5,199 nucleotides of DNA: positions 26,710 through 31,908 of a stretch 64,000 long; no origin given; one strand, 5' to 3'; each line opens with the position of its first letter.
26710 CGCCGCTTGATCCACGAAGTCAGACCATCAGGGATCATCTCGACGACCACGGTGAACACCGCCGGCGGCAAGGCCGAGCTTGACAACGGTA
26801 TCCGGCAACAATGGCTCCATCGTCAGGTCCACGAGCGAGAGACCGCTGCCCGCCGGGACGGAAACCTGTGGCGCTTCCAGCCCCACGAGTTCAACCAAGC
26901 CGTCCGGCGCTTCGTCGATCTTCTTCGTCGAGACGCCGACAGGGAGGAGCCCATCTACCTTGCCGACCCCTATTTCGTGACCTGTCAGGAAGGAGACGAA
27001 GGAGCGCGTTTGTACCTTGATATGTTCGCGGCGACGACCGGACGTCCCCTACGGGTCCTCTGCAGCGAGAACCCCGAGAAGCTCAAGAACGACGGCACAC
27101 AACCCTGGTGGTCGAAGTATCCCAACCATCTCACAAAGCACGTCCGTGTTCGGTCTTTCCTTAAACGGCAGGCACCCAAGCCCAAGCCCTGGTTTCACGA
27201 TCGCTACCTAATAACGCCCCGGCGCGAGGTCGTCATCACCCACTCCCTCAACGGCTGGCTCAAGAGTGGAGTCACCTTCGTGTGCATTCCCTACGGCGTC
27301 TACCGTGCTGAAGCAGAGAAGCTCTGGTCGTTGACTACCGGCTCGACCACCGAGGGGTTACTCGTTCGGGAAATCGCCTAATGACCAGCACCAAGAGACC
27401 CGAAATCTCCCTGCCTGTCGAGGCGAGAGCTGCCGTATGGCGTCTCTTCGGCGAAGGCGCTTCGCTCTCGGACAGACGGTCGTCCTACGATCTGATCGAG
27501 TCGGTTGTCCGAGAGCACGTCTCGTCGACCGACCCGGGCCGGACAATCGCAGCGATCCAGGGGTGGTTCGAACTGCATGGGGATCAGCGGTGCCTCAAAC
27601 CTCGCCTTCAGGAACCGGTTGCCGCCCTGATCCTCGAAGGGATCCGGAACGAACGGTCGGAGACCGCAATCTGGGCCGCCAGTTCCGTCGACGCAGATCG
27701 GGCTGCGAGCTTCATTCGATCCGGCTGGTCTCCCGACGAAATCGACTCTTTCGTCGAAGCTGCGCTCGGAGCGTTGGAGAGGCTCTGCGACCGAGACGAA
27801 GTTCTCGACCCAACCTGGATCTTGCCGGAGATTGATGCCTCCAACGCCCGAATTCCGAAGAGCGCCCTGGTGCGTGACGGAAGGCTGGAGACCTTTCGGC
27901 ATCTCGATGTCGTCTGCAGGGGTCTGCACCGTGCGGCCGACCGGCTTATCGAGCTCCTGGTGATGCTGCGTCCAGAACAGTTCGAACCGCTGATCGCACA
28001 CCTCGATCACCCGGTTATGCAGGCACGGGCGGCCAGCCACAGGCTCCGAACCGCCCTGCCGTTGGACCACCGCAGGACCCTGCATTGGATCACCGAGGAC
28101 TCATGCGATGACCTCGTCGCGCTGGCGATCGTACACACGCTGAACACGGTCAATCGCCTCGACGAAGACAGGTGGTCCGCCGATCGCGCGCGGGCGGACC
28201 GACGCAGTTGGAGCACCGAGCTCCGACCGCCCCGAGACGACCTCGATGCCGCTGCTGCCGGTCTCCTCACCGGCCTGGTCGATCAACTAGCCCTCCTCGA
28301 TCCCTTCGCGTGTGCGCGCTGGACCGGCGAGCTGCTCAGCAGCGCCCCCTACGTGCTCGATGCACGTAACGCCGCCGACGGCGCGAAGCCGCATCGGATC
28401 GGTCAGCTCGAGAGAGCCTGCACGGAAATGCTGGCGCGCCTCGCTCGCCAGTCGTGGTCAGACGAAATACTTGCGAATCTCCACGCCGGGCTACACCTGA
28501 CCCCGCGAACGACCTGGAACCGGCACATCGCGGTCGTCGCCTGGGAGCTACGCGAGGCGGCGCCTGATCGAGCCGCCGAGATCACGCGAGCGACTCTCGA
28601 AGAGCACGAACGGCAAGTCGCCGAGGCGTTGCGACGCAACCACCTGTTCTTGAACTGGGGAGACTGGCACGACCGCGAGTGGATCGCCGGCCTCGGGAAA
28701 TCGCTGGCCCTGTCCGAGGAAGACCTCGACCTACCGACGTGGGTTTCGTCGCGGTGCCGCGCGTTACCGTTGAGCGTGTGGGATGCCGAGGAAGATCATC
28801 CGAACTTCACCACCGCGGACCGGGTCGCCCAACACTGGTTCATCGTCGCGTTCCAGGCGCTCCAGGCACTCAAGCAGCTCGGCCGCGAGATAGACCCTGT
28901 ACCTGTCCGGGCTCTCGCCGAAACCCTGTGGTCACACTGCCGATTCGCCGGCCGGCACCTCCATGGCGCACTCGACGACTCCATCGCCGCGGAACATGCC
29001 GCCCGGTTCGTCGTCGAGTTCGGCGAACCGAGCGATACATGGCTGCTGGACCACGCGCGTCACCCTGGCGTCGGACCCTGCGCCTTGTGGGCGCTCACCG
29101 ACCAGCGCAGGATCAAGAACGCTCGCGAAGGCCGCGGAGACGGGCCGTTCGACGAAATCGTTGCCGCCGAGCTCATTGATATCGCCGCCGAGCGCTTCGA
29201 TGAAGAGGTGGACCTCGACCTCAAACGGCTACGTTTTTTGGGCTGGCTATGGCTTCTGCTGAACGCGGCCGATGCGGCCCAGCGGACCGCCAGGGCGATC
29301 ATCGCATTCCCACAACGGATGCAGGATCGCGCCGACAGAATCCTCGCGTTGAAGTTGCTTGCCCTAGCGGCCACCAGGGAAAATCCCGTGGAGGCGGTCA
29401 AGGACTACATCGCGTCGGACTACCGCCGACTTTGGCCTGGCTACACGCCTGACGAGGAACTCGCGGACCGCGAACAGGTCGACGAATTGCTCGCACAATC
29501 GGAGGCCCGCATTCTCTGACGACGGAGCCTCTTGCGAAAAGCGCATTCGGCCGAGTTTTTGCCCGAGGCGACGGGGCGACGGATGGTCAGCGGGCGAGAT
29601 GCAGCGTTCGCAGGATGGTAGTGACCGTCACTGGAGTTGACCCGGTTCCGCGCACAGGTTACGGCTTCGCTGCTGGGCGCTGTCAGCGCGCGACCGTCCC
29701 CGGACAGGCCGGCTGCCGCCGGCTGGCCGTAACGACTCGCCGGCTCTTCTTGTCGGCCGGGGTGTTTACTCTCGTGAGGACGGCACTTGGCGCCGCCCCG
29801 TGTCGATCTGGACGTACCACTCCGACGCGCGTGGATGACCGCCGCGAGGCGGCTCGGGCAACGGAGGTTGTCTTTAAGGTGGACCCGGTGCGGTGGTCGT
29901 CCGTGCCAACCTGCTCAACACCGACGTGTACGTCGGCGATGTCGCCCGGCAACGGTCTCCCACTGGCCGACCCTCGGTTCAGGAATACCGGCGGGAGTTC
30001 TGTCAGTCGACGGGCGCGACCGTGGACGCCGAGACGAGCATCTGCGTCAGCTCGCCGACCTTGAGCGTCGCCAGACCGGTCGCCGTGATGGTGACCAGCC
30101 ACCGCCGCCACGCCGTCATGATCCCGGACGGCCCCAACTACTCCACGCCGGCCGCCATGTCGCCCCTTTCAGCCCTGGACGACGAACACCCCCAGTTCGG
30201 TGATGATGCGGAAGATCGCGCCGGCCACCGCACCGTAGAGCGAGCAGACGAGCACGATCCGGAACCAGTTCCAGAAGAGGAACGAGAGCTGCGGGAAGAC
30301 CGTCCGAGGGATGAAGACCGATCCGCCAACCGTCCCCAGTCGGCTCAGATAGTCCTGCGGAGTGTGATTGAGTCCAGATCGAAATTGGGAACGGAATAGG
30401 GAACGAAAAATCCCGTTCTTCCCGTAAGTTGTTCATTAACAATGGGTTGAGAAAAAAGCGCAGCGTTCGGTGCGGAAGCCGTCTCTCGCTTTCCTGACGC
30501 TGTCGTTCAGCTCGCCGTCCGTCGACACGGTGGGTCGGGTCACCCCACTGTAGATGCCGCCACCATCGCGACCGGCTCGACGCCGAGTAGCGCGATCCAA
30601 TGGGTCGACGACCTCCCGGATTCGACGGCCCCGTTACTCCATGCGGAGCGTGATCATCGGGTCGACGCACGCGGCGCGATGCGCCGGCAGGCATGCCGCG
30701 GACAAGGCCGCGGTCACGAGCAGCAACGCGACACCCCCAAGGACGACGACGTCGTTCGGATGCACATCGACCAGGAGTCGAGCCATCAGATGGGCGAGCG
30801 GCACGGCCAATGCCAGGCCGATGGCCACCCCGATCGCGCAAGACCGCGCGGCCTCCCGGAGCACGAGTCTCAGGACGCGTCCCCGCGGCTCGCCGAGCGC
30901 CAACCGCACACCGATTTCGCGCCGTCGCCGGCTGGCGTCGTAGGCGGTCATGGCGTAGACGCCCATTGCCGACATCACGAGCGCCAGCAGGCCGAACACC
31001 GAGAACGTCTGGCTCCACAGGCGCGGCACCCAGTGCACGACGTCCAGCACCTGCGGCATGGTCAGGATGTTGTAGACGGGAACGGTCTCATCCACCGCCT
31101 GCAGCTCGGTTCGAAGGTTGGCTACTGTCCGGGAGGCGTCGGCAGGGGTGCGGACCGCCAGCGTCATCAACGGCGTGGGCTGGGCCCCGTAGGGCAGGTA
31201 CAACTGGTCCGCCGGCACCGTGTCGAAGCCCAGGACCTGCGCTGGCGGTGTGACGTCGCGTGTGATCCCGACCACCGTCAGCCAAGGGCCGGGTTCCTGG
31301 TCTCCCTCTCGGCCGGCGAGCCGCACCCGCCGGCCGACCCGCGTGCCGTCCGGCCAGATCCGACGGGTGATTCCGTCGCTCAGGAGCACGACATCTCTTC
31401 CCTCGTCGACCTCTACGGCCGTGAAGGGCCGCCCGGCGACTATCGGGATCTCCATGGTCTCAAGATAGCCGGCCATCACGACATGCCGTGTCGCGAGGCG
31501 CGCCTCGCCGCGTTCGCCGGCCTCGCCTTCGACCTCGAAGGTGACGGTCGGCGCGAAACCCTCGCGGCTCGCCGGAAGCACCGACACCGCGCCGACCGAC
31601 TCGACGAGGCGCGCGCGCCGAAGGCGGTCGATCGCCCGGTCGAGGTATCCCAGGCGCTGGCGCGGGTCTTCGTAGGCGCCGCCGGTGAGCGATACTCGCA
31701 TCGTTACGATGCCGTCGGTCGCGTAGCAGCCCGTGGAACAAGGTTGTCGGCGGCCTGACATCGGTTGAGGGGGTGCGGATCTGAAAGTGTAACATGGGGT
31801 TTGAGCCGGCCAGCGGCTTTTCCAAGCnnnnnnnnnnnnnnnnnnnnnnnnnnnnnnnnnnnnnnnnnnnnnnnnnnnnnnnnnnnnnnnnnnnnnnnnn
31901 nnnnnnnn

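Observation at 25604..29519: Intact two-gene operon: HTH plus degenerate-HKD (PLD-like) protein with a 712-aa helical partner - candidate undescribed defence or exclusion system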

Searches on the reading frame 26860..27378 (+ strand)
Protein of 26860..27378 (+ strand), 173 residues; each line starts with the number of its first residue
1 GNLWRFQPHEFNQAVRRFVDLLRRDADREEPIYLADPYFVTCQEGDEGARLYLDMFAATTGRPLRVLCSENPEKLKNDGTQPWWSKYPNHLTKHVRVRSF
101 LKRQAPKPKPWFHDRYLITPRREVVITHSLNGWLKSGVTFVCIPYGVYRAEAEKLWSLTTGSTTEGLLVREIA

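Call 79: search_solved_structures(query=A8, max_evalue=10, show_alignments=3)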
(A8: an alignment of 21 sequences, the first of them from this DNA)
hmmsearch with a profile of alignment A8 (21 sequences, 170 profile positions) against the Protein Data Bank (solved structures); distinct sequences matched with E-value up to 10: 5.
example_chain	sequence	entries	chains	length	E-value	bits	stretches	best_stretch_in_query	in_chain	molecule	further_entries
6w6z_A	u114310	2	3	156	0.057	16.2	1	8-87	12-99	BLUF domain-containing protein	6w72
3f3x_A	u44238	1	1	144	0.47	13.2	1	22-72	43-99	Transcriptional regulator, marR family, putative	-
8pw5_x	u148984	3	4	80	0.95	12.2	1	87-113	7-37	Cytochrome c oxidase subunit 7B, mitochondrial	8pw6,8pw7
36qu_b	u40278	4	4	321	1.1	12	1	10-46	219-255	V-type proton ATPase subunit AP1 fragment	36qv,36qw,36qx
9i6f_K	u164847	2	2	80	1.6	11.4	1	89-113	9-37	Cytochrome c oxidase subunit 7B, mitochondrial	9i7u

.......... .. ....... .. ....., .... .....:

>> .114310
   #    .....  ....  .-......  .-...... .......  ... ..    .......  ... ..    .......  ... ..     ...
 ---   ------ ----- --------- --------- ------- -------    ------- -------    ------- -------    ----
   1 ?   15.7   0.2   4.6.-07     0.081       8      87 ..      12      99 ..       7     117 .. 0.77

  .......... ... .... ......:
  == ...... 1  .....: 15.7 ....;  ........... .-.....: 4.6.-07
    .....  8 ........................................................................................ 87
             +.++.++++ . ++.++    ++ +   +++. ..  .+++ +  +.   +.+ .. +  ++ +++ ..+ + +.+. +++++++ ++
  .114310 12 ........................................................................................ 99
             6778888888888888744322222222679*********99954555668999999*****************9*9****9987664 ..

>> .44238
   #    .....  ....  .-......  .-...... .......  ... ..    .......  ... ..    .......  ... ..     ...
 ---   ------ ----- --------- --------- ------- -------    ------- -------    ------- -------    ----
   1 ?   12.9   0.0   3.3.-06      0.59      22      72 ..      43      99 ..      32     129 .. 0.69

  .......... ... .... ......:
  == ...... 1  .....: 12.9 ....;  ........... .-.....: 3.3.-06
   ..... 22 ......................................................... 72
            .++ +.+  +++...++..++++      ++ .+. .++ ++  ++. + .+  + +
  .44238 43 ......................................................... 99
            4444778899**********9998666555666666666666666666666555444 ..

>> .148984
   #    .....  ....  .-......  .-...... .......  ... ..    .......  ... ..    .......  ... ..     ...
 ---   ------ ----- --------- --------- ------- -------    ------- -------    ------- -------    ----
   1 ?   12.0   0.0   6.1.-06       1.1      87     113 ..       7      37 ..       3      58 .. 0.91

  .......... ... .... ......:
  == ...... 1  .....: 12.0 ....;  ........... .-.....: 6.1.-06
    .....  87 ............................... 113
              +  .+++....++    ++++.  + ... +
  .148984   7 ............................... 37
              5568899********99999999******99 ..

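Call 80: search_protein_families(library=pfam, alignment_id=A8, max_evalue=10)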
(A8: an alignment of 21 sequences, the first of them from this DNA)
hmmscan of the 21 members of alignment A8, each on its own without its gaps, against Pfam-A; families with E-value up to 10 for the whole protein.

A. member 1, seq(173 aa): 0 families

B. families by the number of members that match (of 21 scanned): 11 families
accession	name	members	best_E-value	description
PF15326.11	TEX15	1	0.00075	Testis expressed sequence 15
PF25202.1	DUF7834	1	0.0021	Family of unknown function (DUF7834)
PF16565.11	MIT_C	1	0.016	Phospholipase D-like domain at C-terminus of MIT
PF12844.13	HTH_19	1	0.019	Helix-turn-helix domain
PF22894.2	DUF7023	1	0.037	Domain of unknown function (DUF7023)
PF11974.14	bMG3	1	0.081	Bacterial alpha-2-macroglobulin MG3 domain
PF04278.17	Tic22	1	0.096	Tic22-like family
PF23299.1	DUF7081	1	0.11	Domain of unknown function (DUF7081)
PF13174.12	TPR_6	1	0.17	Tetratricopeptide repeat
PF07719.23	TPR_2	1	0.25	Tetratricopeptide repeat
PF01237.23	Oxysterol_BP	1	0.27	Oxysterol-binding protein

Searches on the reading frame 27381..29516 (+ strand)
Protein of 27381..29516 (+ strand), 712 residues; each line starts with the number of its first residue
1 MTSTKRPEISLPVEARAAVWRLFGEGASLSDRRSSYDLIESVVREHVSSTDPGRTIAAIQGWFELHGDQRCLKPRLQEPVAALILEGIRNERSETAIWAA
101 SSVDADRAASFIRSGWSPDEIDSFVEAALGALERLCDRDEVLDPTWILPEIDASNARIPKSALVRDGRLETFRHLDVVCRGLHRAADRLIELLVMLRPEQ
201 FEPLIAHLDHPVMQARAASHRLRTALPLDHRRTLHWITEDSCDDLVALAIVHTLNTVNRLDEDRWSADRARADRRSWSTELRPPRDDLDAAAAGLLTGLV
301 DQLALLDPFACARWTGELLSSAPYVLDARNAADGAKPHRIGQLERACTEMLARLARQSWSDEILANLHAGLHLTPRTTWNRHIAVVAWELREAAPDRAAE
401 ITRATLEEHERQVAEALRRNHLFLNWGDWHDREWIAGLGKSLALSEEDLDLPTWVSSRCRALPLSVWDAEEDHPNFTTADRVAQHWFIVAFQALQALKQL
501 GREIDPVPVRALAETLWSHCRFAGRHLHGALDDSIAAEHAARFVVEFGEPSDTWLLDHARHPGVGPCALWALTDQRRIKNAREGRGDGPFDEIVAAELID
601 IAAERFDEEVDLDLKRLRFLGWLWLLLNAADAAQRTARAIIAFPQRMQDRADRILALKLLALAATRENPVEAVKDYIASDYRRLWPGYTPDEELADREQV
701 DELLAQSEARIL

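Call 4: search_protein_families(library=pfam, proteins=[window:27381-29516:+], max_evalue=1)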
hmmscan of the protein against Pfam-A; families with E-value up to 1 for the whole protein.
window:27381-29516:+ (712 aa): 0 families

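Call 5: search_protein_families(library=padloc, proteins=[window:27381-29516:+], max_evalue=1)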
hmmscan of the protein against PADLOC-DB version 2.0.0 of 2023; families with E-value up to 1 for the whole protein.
window:27381-29516:+ (712 aa): 0 families

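Call 6: search_protein_families(library=ncbifam, proteins=[window:27381-29516:+], max_evalue=1)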
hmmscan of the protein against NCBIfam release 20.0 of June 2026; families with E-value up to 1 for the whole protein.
window:27381-29516:+ (712 aa): 0 families

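Call 8: find_homologous_proteins(query=window:27381-29516:+)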
Query window:27381-29516:+ (712 aa): 326 proteins with E <= 0.001 among 8000 candidates; the best 120 are listed.
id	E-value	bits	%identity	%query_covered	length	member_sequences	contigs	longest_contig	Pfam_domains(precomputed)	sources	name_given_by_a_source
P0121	0.0e+0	1578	99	100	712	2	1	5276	-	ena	-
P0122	0.0e+0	1394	88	100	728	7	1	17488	-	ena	-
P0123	0.0e+0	1381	87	100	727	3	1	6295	-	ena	-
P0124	0.0e+0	1330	84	100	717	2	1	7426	-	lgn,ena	-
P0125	0.0e+0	1316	84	100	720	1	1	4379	-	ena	-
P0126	0.0e+0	1313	84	100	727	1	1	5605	-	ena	-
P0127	0.0e+0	1279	82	100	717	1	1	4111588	-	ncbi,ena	-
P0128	0.0e+0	1075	89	77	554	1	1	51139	-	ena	-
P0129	0.0e+0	1068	69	100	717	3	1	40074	-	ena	-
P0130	0.0e+0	1068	68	99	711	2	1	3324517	-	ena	-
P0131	0.0e+0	1048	68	99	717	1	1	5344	-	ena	-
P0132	0.0e+0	1041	67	100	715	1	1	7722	-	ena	-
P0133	0.0e+0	1032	67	100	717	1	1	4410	-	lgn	-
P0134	0.0e+0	1028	66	99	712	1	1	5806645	-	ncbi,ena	-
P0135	0.0e+0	1021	68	99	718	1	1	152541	-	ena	-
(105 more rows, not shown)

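Call 25: search_solved_structures(query=A2, max_evalue=10)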
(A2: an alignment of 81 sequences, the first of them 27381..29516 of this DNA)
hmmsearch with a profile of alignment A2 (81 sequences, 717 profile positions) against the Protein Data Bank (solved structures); distinct sequences matched with E-value up to 10: 0.

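Call 33: predict_structure(alignment_id=A2)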
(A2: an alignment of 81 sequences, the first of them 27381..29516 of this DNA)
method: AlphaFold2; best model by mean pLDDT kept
length: 712 residues; sequences in the alignment: 81
mean_pLDDT: 85.6   pTM: 0.80
mean pLDDT of the five models: 85.6, 85.5, 84.7, 82.5, 82.4
residues with pLDDT >= 90: 351; 70-90: 283; 50-70: 55; < 50: 23
segments of 3 or more residues with pLDDT < 50: 1-7, 271-279
pLDDT, mean of each block of 10 residues (from residue 1): 49 82 82 81 80 85 82 88 92 92 92 94 96 84 65 61 83 78 89 93 92 92 76 91 95 90 68 45 63 93 95 96 80 78 96 89 92 89 95 91 91 86 80 94 90 94 87 88 93 95 94 94 77 77 95 92 89 93 80 90 75 84 93 91 87 94 88 89 85 88 82 69
secondary structure, 60 per line:
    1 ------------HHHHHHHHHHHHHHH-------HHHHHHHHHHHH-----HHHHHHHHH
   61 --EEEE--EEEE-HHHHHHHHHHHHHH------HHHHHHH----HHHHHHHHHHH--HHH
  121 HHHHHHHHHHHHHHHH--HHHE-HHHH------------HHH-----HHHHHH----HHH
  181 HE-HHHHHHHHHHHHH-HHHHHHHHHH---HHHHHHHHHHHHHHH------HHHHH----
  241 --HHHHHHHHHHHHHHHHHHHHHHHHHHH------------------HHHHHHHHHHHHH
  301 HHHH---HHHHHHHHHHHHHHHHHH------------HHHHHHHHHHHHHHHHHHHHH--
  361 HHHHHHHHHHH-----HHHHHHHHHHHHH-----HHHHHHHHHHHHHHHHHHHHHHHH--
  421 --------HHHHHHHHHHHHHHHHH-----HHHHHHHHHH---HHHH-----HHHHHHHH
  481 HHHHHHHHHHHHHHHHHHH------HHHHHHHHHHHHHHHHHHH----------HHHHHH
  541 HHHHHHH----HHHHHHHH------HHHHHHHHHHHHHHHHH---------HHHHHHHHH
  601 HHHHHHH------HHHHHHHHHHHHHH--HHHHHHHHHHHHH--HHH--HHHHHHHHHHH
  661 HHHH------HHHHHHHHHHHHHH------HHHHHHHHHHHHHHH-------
elements in order (helices of 4 or more, strands of 3 or more residues): H13-27 H35-46 H52-60 E63-66 E69-72 H74-87 H94-100 H105-115 H118-136 H144-147 H168-173 H178-181 H184-196 H198-207 H211-225 H232-236 H243-269 H288-304 H308-325 H338-358 H361-371 H377-389 H395-418 H429-445 H451-460 H464-467 H473-499 H506-524 H535-547 H552-559 H566-582 H592-607 H614-627 H630-642 H650-664 H671-684 H691-705

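Call 36: fold_search(model_id=the predicted structure, library=pdb)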
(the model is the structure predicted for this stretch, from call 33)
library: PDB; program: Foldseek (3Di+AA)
matches with E <= 10: 796; with E <= 0.001: 3
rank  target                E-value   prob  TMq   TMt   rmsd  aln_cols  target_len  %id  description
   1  5owu_A                2.6e-04  1.00  0.24  0.21  23.0       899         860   11  Kap95:Nup1 complex (released 2017-10-25)
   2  3nd2                  5.2e-04  1.00  0.23  0.21  23.4       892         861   12  Structure of Yeast Importin-beta (Kap95p) (released 2010-07-07)
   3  9rtt_Q                5.4e-04  0.97  0.14  0.13  24.1       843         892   11  Activated Elongation Complex with IWS1 and ELOF1 (released 2025-09-03)
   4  3ea5_B                1.2e-03  1.00  0.22  0.19  20.9       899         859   12  Kap95p Binding Induces the Switch Loops of RanGDP to adopt the GTP-bound Conformation: Implications for Nuclear Import (released 2008-10-21)
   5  9g8o_B                1.2e-03  0.99  0.16  0.13  24.6       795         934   10  human 40S ribosome bound by a SKI238-exosome complex (released 2024-10-16)
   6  4buj_B                1.4e-03  0.98  0.16  0.10  22.8       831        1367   11  Crystal structure of the S. cerevisiae Ski2-3-8 complex (released 2013-08-28)
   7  9hvq_Q                1.6e-03  0.96  0.14  0.12  24.5       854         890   11  Structure of the transcribing Pol II-DSIF-PAF-SPT6-RECQL5 complex (released 2025-07-16)
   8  5dse_C                1.8e-03  0.96  0.15  0.15  25.3       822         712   14  Crystal Structure of the TTC7B/Hyccin Complex (released 2015-12-02)
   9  4m59_A                1.9e-03  0.92  0.14  0.14  22.4       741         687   12  Crystal structure of the pentatricopeptide repeat protein PPR10 in complex with an 18-nt psaJ RNA element (released 2013-10-30)
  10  4oe1_A                1.9e-03  0.92  0.14  0.14  22.4       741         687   12  Crystal structure of the pentatricopeptide repeat protein PPR10 (C256S/C430S/C449S) in complex with an 18-nt PSAJ rna  (released 2014-09-24)
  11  3ea5_D                2.2e-03  0.99  0.19  0.17  22.1       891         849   12  Kap95p Binding Induces the Switch Loops of RanGDP to adopt the GTP-bound Conformation: Implications for Nuclear Import (released 2008-10-21)
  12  7qdr_B                2.5e-03  0.96  0.16  0.11  24.9       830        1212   12  Apo human SKI complex in the closed state (released 2022-02-02)
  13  8cwy_A                2.7e-03  1.00  0.16  0.23  18.8       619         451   11  Accurate computational design of genetically encoded 3D protein crystals (released 2023-11-01)
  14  7qds_B                2.8e-03  0.96  0.15  0.12  26.6       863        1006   12  Apo human SKI complex in the open state (released 2022-02-02)
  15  9hny_F3               3.4e-03  0.95  0.16  0.14  26.9       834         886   11  Mitoribosomal small subunit in complex with Mettl15 and Mettl17 (released 2025-03-26)
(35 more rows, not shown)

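Call 87: search_dna_similar(query=window:27381-29516:+, collection=phages, mode=protein, max_evalue=0.01)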
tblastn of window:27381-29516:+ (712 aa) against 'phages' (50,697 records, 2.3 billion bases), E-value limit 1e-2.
No match.

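Call 98: search_protein_families(library=phrogs, proteins=[window:27381-29516:+], max_evalue=0.01)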
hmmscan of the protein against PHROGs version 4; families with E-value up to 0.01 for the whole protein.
window:27381-29516:+ (712 aa): 0 families

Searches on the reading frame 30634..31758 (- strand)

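Call 94: search_protein_families(library=pfam, proteins=[window:30634-31758:-], max_evalue=0.001)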
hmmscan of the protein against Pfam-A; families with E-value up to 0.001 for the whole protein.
window:30634-31758:- (374 aa): 2 families
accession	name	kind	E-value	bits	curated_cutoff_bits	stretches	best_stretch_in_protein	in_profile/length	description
PF02687.27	FtsX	-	2.7e-13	50.5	25.5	1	254-355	2-109/120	FtsX-like permease C-terminal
PF12704.14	MacB_PCD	-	1.6e-11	45.3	27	1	61-216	66-205/207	MacB-like periplasmic core domain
